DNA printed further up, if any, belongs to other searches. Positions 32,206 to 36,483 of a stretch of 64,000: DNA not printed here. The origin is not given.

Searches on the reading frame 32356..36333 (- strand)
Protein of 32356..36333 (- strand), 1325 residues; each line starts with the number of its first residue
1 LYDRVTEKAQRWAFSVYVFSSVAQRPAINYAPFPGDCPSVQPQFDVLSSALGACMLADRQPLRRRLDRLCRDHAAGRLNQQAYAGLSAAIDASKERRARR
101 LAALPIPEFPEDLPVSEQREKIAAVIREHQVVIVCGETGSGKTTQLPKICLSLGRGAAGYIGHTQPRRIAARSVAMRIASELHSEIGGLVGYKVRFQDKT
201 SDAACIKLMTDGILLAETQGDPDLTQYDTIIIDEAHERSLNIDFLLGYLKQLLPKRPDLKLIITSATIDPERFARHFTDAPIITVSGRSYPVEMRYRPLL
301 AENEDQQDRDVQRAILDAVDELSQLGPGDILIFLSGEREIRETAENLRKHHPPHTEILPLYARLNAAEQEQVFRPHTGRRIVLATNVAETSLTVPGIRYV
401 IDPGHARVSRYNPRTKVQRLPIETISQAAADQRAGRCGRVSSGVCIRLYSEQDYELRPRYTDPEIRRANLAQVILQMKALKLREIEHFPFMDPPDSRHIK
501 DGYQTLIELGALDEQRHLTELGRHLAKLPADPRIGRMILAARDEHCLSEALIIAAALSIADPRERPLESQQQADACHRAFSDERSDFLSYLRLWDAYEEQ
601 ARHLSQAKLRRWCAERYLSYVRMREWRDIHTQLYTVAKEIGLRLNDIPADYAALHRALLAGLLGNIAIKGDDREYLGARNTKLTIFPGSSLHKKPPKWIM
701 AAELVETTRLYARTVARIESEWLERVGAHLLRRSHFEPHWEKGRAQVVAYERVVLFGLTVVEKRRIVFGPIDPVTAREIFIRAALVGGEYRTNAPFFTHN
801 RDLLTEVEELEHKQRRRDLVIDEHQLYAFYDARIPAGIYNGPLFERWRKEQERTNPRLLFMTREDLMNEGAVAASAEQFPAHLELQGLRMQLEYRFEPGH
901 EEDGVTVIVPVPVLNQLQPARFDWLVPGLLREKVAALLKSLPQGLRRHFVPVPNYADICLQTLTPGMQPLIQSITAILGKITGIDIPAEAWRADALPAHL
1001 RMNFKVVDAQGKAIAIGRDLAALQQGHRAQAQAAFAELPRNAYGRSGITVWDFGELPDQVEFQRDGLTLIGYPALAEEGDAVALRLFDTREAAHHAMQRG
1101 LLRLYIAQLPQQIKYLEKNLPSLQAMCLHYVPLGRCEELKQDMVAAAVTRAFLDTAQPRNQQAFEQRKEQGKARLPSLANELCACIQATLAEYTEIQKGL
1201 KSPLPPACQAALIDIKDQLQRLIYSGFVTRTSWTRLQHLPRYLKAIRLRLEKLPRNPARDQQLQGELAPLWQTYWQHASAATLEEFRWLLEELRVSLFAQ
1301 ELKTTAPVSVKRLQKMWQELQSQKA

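Call 74: search_protein_families(library=pfam, proteins=[window:32356-36333:-], max_evalue=0.00001)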
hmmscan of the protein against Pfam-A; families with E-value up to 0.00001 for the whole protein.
window:32356-36333:- (1325 aa): 7 families
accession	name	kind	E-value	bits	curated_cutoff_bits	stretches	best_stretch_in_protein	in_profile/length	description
PF11898.13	DUF3418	-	1.7e-225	750.6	25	1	744-1319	2-582/582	Domain of unknown function (DUF3418)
PF07717.22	OB_NTP_bind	-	1.1e-17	64.5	29.5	1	654-729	1-82/83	Oligonucleotide/oligosaccharide-binding (OB)-fold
PF00271.37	Helicase_C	-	7.3e-11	42.7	23.5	1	321-440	8-109/110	Helicase conserved C-terminal domain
PF21010.2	HA2_C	-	3.5e-10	40.7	21.3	1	531-589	1-76/77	Helicase associated domain (HA2), ratchet-like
PF04408.29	HA2_N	-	1e-07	32.3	21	1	504-529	3-28/29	Helicase associated domain (HA2), winged-helix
PF00270.35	DEAD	-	1.3e-07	31.9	26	1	118-269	4-161/167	DEAD/DEAH box helicase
PF13401.12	AAA_22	-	2.7e-06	28.1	27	0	128-253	4-108/130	AAA domain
